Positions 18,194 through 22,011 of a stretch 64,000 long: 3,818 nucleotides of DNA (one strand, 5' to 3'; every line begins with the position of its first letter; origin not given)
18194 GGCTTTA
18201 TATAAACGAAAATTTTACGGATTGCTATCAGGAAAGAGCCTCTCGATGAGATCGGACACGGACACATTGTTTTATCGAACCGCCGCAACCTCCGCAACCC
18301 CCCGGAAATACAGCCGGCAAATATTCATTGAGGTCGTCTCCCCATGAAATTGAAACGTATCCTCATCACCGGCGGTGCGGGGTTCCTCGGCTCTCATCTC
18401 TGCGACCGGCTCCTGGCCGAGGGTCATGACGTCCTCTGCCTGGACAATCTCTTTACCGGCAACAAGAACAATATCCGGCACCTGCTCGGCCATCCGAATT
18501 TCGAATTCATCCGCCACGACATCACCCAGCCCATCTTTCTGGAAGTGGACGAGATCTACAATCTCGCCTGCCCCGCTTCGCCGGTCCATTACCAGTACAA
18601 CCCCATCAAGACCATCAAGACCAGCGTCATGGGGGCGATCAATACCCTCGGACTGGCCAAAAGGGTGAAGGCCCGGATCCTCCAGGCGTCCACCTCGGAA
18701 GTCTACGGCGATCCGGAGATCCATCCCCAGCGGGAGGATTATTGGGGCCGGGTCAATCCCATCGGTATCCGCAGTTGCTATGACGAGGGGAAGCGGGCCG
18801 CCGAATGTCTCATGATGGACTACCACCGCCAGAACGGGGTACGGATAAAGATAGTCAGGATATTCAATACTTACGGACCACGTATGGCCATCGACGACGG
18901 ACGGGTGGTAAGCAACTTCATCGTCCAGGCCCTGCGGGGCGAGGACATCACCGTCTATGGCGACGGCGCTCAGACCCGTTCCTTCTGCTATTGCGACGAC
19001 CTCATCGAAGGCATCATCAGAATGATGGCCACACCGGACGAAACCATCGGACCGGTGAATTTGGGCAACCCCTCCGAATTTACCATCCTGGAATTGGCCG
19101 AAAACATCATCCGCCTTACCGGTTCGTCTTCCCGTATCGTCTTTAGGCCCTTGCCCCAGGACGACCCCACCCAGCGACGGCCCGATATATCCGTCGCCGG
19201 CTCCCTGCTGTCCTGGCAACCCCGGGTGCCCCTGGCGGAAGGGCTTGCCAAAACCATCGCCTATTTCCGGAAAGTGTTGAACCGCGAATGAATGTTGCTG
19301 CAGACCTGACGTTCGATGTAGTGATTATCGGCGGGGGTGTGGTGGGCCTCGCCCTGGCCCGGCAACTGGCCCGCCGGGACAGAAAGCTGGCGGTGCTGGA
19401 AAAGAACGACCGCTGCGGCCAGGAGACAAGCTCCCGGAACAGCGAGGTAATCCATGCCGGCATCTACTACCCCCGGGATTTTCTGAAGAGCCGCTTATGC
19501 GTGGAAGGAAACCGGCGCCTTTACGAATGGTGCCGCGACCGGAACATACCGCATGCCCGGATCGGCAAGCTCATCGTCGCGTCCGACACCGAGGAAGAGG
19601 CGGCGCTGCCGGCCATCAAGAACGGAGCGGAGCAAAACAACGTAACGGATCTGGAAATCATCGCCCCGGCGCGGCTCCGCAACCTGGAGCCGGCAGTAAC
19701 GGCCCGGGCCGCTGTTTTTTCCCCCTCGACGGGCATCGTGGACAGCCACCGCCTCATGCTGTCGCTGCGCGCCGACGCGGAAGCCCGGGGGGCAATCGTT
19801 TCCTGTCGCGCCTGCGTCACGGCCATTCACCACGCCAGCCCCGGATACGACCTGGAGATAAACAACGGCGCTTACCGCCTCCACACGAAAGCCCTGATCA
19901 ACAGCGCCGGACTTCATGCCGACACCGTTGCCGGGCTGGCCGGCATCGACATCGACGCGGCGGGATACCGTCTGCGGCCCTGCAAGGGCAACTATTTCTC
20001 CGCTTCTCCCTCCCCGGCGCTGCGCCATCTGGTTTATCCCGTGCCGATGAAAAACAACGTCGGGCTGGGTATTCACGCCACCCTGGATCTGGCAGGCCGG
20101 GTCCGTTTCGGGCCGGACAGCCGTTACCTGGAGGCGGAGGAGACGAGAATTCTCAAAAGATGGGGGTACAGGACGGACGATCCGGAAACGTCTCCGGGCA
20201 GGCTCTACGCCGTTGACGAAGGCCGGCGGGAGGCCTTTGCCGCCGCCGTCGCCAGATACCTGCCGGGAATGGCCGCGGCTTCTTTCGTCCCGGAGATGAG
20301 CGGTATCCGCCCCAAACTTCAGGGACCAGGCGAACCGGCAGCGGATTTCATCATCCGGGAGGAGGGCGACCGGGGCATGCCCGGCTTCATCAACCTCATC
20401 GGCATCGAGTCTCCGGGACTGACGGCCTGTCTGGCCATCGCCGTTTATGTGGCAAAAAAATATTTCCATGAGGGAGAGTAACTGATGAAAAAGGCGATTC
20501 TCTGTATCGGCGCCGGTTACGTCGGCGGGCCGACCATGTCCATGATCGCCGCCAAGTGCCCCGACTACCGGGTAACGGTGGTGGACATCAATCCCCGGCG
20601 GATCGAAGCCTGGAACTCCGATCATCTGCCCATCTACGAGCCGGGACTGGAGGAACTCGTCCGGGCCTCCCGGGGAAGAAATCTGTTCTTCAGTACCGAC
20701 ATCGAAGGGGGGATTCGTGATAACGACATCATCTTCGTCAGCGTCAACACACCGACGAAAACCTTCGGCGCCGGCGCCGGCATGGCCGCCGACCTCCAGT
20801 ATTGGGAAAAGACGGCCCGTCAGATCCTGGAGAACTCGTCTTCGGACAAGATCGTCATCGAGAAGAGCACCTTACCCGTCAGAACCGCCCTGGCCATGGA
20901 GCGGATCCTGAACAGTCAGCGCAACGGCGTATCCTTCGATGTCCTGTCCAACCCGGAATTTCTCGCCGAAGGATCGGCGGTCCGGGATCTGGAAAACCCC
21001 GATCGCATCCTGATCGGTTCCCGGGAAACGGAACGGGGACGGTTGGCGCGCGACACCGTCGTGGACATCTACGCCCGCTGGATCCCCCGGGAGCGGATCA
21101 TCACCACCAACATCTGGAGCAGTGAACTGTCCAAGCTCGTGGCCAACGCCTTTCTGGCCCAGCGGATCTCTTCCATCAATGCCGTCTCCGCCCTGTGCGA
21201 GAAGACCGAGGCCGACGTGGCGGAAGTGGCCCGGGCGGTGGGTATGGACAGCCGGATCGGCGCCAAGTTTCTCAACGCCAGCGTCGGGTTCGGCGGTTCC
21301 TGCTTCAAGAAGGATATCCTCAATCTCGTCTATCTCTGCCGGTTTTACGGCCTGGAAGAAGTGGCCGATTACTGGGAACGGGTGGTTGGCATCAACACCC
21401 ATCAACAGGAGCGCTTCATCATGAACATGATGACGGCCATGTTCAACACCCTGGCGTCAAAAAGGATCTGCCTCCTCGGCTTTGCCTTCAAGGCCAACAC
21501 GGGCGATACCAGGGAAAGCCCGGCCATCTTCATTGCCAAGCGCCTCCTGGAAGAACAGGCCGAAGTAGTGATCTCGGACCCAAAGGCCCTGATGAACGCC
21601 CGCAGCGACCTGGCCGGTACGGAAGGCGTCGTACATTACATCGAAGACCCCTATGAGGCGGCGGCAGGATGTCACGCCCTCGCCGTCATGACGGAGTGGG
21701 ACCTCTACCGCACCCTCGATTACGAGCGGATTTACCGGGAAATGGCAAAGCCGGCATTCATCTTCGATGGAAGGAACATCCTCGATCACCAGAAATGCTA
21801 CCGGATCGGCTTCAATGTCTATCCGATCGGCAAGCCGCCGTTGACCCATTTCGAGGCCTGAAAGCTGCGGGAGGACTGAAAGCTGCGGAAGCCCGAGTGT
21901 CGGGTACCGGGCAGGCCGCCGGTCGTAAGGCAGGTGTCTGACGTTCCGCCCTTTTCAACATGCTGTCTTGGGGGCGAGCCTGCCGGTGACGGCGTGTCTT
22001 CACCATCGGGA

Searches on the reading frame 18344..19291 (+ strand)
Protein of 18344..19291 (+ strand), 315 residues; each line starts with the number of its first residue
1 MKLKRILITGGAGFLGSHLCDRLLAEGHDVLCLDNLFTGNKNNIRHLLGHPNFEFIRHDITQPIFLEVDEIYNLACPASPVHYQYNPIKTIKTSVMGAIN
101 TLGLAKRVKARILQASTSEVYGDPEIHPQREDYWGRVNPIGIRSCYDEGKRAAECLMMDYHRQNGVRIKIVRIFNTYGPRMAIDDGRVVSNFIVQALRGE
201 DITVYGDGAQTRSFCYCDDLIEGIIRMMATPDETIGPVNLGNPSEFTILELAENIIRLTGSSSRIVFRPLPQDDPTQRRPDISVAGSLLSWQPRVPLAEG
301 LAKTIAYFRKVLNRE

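Call 69: search_protein_families(library=pfam, proteins=[window:18344-19291:+], max_evalue=0.00001)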
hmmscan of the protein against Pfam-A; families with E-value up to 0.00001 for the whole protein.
window:18344-19291:+ (315 aa): 6 families
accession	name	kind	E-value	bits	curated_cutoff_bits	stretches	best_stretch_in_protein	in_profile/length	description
PF01370.27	Epimerase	-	8.8e-51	173.1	20.9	1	6-239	1-238/240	NAD dependent epimerase/dehydratase family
PF16363.11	GDP_Man_Dehyd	-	1.5e-49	169.7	27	1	7-303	1-331/332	GDP-mannose 4,6 dehydratase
PF07993.18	NAD_binding_4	-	4.8e-10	39.5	20.1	0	62-175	83-206/258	Male sterility protein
PF02719.21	Polysacc_synt_2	-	1.1e-07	31.8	20.2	0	6-110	1-120/293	Polysaccharide biosynthesis protein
PF01073.25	3Beta_HSD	-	1.9e-07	30.8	22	1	7-221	1-222/280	3-beta hydroxysteroid dehydrogenase/isomerase family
PF04321.23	RmlD_sub_bind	-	8.9e-07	28.7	27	1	5-275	2-246/287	RmlD substrate binding domain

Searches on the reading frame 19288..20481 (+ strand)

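Call 69: search_protein_families(library=pfam, proteins=[window:19288-20481:+], max_evalue=0.00001)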
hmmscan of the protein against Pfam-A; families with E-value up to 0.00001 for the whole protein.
window:19288-20481:+ (397 aa): 2 families
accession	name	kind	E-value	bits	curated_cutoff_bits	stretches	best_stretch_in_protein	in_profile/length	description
PF01266.30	DAO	-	1.2e-62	213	27.9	1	10-390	1-352/353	FAD dependent oxidoreductase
PF13450.12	NAD_binding_8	-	5.1e-08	33.5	21.9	1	13-51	1-39/68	NAD(P)-binding Rossmann-like domain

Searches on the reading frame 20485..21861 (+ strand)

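Call 69: search_protein_families(library=pfam, proteins=[window:20485-21861:+], max_evalue=0.00001)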
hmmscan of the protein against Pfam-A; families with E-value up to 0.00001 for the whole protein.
window:20485-21861:+ (458 aa): 3 families
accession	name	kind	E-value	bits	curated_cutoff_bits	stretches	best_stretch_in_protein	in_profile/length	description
PF03721.20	UDPG_MGDP_dh_N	-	6.2e-58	195.9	27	1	4-186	2-182/187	UDP-glucose/GDP-mannose dehydrogenase family, NAD binding domain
PF00984.24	UDPG_MGDP_dh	-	2.9e-30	104.6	25.4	1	211-305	1-93/94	UDP-glucose/GDP-mannose dehydrogenase family, central domain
PF03720.21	UDPG_MGDP_dh_C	-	2e-29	102.4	30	1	330-435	2-103/103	UDP-glucose/GDP-mannose dehydrogenase family, UDP binding domain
